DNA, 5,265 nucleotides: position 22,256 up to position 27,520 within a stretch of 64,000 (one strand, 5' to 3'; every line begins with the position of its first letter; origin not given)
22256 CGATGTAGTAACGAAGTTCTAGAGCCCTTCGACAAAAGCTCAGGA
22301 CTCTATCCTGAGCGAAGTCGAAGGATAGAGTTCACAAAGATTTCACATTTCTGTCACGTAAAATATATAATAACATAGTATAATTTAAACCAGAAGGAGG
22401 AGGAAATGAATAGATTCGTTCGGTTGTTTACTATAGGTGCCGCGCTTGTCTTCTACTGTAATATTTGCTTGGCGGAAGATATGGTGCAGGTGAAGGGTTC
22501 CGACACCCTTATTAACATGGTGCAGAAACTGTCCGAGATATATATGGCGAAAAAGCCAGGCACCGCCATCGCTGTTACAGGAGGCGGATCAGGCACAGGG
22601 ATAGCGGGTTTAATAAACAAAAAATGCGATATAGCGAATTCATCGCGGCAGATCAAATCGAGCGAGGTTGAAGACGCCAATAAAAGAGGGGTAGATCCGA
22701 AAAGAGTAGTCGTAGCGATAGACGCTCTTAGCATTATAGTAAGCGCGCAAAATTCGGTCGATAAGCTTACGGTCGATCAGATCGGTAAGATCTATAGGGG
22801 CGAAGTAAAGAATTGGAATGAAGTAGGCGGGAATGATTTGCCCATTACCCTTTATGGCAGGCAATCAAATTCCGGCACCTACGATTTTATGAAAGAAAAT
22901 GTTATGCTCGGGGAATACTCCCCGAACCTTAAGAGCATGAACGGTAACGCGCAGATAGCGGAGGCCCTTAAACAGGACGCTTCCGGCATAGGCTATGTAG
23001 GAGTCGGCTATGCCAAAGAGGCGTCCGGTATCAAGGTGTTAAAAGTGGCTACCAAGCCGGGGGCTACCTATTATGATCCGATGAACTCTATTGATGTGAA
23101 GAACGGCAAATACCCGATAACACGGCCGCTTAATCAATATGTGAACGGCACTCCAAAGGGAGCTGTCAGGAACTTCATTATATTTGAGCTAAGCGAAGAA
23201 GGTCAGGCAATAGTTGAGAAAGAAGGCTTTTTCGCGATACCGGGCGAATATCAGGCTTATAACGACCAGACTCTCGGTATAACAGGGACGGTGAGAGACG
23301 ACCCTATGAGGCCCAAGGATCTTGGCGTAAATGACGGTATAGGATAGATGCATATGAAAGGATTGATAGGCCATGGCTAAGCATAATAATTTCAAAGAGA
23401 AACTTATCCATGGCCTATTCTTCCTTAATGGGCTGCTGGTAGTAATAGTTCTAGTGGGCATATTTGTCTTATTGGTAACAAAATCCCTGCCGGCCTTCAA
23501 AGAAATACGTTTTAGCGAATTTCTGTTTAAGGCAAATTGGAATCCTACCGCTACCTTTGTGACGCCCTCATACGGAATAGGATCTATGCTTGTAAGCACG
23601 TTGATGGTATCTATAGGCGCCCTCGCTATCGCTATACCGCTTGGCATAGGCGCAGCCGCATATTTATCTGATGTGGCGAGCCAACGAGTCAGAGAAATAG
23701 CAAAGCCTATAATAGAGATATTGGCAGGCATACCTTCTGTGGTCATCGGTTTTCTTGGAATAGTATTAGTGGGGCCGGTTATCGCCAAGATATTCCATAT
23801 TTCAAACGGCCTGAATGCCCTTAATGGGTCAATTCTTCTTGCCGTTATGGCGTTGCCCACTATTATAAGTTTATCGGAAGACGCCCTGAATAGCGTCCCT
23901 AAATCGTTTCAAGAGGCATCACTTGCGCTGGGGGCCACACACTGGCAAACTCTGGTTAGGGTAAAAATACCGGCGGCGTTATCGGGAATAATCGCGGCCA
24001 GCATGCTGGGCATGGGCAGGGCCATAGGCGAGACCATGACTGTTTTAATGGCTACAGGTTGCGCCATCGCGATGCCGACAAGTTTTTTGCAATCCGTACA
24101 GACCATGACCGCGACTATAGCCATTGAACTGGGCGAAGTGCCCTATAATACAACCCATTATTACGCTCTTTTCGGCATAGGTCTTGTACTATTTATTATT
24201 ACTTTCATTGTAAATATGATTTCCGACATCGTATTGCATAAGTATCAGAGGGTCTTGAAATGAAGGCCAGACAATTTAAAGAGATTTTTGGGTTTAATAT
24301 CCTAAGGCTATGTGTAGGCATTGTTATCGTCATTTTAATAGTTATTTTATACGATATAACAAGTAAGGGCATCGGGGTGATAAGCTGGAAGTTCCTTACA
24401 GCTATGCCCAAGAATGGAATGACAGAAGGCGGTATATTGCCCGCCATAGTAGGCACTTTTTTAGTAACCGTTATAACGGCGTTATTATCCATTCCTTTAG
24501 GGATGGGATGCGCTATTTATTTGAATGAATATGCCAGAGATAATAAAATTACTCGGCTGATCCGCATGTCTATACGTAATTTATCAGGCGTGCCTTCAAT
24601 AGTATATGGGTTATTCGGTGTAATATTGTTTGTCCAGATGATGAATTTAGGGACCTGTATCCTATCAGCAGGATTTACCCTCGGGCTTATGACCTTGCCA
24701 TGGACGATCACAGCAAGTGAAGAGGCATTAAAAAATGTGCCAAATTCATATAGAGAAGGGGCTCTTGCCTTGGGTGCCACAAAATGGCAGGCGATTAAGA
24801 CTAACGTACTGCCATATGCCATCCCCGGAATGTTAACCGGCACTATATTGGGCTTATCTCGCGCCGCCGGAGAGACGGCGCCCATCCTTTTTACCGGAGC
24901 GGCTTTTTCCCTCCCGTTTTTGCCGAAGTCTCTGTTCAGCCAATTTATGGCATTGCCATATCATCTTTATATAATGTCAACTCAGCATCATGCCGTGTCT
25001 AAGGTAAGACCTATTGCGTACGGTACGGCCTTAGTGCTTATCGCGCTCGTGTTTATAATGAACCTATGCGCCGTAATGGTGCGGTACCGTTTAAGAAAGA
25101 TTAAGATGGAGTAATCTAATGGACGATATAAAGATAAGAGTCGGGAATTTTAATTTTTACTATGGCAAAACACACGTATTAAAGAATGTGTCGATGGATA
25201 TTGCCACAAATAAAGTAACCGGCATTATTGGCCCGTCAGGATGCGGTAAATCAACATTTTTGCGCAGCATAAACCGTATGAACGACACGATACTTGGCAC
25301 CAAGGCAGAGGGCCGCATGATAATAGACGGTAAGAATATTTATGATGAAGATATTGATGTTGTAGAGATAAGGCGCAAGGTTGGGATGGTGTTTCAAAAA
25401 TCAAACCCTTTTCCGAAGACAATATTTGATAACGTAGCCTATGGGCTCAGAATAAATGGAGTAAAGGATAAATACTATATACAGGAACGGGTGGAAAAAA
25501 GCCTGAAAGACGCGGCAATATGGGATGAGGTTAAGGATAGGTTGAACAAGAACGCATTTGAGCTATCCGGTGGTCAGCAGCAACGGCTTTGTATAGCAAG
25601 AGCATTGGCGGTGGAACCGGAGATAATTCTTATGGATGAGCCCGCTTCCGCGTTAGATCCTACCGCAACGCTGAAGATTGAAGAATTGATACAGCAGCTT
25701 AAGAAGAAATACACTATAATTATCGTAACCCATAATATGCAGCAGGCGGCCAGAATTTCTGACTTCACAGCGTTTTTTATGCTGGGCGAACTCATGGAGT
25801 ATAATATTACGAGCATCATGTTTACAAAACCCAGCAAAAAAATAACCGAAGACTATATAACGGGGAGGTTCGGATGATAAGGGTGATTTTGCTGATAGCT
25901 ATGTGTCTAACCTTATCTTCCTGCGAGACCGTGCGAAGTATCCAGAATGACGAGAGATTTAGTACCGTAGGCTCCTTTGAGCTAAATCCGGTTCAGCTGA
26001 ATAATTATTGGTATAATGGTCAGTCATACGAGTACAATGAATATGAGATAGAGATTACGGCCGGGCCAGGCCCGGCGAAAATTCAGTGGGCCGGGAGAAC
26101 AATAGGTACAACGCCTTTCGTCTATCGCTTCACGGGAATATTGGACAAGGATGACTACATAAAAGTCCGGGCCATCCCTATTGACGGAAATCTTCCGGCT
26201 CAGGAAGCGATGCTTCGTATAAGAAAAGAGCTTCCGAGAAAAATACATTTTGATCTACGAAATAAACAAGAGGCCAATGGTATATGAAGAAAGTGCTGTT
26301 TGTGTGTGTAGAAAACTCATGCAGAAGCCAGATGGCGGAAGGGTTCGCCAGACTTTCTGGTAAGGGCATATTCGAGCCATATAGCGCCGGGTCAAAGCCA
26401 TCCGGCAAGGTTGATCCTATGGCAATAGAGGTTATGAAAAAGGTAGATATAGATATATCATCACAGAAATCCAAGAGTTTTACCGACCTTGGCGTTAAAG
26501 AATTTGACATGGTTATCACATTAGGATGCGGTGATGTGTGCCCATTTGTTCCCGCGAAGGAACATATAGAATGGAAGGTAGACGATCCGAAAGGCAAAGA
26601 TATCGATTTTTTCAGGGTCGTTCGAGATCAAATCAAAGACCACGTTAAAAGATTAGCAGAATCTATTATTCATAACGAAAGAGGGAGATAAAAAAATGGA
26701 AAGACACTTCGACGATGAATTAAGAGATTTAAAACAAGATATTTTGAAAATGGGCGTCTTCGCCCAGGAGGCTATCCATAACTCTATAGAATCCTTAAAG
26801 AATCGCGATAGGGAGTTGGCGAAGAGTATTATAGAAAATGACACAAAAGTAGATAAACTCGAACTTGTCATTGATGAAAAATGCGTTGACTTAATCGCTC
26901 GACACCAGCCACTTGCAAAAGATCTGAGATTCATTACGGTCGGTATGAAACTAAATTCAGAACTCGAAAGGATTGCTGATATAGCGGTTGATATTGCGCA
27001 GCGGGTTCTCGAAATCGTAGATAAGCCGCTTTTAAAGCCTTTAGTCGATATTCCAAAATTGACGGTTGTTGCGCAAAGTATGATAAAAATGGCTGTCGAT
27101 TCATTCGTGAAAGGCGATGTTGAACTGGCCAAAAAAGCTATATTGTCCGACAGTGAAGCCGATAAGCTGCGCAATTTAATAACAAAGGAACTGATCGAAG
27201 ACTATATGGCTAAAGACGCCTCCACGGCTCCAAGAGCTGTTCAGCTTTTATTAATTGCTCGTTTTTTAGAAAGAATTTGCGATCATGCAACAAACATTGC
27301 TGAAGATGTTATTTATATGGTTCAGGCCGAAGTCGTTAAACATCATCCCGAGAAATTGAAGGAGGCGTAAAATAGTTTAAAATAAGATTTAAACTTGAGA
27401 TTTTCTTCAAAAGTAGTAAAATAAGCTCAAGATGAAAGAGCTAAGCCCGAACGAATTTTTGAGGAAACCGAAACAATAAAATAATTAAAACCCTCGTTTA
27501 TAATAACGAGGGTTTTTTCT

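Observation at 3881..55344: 13-bp copy of the tRNA-Glu 3' end 51.4 kb downstream: possible outer att boundary of the whole accessory stretch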

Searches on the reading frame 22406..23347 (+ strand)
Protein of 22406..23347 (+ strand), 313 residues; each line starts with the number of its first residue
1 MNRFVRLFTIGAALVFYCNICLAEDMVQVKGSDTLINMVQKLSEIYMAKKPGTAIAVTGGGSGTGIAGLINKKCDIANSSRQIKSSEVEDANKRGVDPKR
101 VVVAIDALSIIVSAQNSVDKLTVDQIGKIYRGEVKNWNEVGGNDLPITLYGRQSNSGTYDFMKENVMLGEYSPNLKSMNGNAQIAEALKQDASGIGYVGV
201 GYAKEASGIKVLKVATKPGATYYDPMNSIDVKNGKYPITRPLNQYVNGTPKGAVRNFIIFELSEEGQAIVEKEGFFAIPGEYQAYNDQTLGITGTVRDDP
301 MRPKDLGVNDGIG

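Call 8: search_protein_families(library=pfam, proteins=[window:22406-23347:+])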
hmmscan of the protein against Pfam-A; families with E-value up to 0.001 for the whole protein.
window:22406-23347:+ (313 aa): 3 families
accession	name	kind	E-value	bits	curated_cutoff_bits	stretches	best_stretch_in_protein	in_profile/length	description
PF12849.12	PBP_like_2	-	3.6e-39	135.6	27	1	27-265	12-267/267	PBP superfamily domain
PF12727.12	PBP_like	-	1.2e-10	41.3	27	1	46-215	4-167/193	PBP superfamily domain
PF13531.11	SBP_bac_11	-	1.6e-09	38.3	25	1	29-275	3-226/227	Bacterial extracellular solute-binding protein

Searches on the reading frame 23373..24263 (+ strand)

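Call 8: search_protein_families(library=pfam, proteins=[window:23373-24263:+])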
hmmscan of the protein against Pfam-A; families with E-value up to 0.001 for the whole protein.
window:23373-24263:+ (296 aa): 1 family
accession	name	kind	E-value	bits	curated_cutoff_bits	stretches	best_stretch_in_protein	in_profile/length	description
PF00528.27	BPD_transp_1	-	8.2e-20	71.7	26.4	1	87-287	1-178/184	Binding-protein-dependent transport system inner membrane component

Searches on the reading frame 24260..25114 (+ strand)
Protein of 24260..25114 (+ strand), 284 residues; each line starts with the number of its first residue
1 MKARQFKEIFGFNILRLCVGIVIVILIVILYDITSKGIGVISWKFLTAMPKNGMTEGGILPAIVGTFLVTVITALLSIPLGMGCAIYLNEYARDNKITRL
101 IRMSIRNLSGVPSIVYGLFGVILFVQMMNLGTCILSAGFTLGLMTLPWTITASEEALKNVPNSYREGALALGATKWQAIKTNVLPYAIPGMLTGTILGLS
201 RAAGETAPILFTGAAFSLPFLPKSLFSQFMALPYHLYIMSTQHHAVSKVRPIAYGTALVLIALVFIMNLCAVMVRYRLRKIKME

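Call 8: search_protein_families(library=pfam, proteins=[window:24260-25114:+])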
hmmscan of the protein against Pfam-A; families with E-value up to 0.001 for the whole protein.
window:24260-25114:+ (284 aa): 1 family
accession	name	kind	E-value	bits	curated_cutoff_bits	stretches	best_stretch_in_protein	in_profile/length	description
PF00528.27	BPD_transp_1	-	8.2e-21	75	26.4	1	78-279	2-183/184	Binding-protein-dependent transport system inner membrane component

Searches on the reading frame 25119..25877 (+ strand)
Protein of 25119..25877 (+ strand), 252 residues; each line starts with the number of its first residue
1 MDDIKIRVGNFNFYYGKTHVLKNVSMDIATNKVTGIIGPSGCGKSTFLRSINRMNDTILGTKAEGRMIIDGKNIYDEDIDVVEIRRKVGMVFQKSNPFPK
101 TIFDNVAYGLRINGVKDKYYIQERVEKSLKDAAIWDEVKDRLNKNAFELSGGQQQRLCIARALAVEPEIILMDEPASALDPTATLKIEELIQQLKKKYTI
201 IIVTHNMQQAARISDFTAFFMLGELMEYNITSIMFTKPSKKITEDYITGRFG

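Call 9: search_protein_families(library=pfam, proteins=[window:25119-25877:+])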
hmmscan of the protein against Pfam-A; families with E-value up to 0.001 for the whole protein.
window:25119-25877:+ (252 aa): 6 families
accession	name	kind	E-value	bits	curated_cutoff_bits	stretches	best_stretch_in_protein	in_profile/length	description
PF00005.33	ABC_tran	-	2.6e-33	115.9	25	1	21-176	1-136/137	ABC transporter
PF13304.12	AAA_21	-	5.6e-14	53.3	27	1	70-207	196-300/304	AAA domain, putative AbiEii toxin, Type IV TA system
PF02463.25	SMC_N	-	8.4e-12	45.4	40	1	29-220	22-212/220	RecF/RecN/SMC N terminal domain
PF20703.3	nSTAND1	-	0.00043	20.5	27.1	1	12-49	14-51/379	Novel STAND NTPase 1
PF01637.24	ATPase_2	-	0.00049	20.4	33.2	0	29-211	18-123/225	ATPase domain predominantly from Archaea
PF13476.12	AAA_23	-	0.0009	20.4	27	0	5-92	1-79/201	AAA domain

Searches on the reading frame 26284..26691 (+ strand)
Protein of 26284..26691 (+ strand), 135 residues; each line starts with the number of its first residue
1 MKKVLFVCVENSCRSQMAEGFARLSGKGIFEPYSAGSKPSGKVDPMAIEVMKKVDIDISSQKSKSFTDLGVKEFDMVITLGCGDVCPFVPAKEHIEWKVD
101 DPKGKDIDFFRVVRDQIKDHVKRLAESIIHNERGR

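Call 9: search_protein_families(library=pfam, proteins=[window:26284-26691:+])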
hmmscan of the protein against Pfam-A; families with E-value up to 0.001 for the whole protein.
window:26284-26691:+ (135 aa): 1 family
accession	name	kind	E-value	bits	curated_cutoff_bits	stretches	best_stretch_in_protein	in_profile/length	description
PF01451.26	LMWPc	-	2e-24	86.8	23.2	1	4-124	1-143/144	Low molecular weight phosphotyrosine protein phosphatase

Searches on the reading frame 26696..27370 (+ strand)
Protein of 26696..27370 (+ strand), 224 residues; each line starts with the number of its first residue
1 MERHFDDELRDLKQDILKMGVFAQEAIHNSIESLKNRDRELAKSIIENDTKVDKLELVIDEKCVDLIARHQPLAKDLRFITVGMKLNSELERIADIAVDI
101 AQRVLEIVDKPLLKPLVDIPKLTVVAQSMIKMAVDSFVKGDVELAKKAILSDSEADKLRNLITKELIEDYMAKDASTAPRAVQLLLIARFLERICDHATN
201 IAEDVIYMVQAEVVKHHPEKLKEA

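Call 9: search_protein_families(library=pfam, proteins=[window:26696-27370:+])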
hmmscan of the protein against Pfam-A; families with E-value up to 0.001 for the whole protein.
window:26696-27370:+ (224 aa): 1 family
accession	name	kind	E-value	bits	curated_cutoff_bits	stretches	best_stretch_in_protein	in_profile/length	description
PF01895.24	PhoU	-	1.6e-46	157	23.5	2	16-104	1-89/89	PhoU domain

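Call 94: find_homologous_proteins(query=window:26696-27370:+, max_evalue=1e-40)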
Query window:26696-27370:+ (224 aa): 6659 proteins with E <= 1e-40 among 8000 candidates; the best 120 are listed.
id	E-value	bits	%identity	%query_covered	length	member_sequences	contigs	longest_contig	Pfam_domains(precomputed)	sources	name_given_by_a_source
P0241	3.7e-128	443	96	100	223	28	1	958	PF01895.25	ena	-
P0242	9.0e-128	442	96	99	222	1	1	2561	PF01895.25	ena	-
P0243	1.4e-127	441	96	99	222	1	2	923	PF01895.25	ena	-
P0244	1.7e-127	441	95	100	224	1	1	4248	PF01895.25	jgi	jgi:phosphate transport system protein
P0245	1.9e-127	441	95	99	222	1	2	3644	PF01895.25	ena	-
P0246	2.0e-127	441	96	99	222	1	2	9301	PF01895.25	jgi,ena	-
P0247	2.1e-127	441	95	99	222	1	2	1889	PF01895.25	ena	-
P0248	2.5e-127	441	95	99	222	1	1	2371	PF01895.25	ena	-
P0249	4.2e-127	440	95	99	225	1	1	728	PF01895.25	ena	-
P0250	5.9e-126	436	95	99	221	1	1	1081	PF01895.25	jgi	-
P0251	8.4e-126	436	95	99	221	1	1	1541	PF01895.25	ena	-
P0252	2.0e-125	434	95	99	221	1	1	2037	PF01895.25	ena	-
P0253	3.1e-124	430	93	99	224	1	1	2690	PF01895.25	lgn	-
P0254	4.4e-124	430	93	99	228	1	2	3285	PF01895.25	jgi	jgi:phosphate transport system protein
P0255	6.8e-124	429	93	99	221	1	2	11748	PF01895.25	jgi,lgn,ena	-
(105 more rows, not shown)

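Call 95: find_encoding_contigs(protein=P0246, flank=10000, max_places=4)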
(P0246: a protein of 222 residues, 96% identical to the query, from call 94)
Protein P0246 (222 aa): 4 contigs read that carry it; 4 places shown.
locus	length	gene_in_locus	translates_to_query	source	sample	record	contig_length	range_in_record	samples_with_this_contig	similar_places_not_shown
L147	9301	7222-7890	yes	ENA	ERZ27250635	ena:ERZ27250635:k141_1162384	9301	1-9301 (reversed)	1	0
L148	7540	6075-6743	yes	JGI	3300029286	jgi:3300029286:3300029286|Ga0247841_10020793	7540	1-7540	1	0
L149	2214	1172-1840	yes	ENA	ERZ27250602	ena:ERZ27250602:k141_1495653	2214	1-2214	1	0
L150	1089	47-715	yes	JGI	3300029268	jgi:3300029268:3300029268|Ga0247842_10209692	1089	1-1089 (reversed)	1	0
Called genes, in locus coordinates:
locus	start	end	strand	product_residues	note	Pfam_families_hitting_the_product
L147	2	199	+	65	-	?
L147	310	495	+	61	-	-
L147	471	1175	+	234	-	PF00072:Response_reg, PF00486:Trans_reg_C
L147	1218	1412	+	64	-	-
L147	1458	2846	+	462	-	PF16930:Porin_5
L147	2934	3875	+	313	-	PF12849:PBP_like_2, PF13531:SBP_bac_11, PF12727:PBP_like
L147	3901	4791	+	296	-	PF00528:BPD_transp_1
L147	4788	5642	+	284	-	PF00528:BPD_transp_1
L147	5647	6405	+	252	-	PF02463:SMC_N, PF00005:ABC_tran, PF13304:AAA_21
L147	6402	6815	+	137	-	-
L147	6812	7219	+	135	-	PF01451:LMWPc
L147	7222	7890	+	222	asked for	PF01895:PhoU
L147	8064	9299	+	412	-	?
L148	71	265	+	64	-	-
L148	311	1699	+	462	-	PF16930:Porin_5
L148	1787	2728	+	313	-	PF12849:PBP_like_2, PF13531:SBP_bac_11, PF12727:PBP_like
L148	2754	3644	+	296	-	PF00528:BPD_transp_1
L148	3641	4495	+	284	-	PF00528:BPD_transp_1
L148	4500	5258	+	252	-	PF02463:SMC_N, PF00005:ABC_tran, PF13304:AAA_21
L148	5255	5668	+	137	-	-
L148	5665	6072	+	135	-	PF01451:LMWPc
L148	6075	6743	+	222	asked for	PF01895:PhoU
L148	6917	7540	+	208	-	?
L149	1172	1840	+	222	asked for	PF01895:PhoU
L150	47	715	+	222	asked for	PF01895:PhoU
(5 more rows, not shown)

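Call 97: search_protein_families(library=padloc, proteins=[L147:8064-9299:+], max_evalue=0.00001)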
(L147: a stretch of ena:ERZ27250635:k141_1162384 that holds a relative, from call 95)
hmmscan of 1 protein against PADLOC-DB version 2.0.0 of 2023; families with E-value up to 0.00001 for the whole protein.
L147:8064-9299:+ (412 aa): 120 families (the best 25 are shown)
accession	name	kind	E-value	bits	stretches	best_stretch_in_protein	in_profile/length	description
PDLC00092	GajA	-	9e-172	570.7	1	1-412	1-415/604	AAA ATPase domain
PDLC00070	GajA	-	1.7e-97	325.5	1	1-412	1-397/596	AAA ATPase domain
PDLC00072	GajA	-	2.3e-78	262.3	2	157-412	190-447/709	AAA ATPase domain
PDLC00071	GajA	-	1.2e-69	233.6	2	165-412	139-382/588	AAA ATPase domain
PDLC00096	GajA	-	5.9e-69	231.4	1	1-412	1-396/630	AAA ATPase domain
PDLC00091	GajA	-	7.7e-69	231.1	2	159-410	133-399/627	AAA ATPase domain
PDLC00069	GajA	-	6.4e-63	211.2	1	1-410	1-443/687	AAA ATPase domain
PDLC00077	GajA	-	1.1e-59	200.6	1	1-410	1-442/616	AAA ATPase domain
PDLC00099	GajA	-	9.1e-58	194.7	2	168-412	151-402/626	AAA ATPase domain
PDLC00073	GajA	-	4.2e-57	192.4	2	170-410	141-399/589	AAA ATPase domain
PDLC00080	GajA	-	7.6e-57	191.4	1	1-412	1-395/622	AAA ATPase domain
PDLC00083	GajA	-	8.8e-52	174.3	2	159-410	140-413/639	AAA ATPase domain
PDLC00064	GajA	-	2.4e-50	169.9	1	177-412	2-232/464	AAA ATPase domain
PDLC00067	GajA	-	4.1e-46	155.6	1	2-410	4-404/604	AAA ATPase domain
PDLC00101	GajA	-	4e-44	149.4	2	167-412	141-382/632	AAA ATPase domain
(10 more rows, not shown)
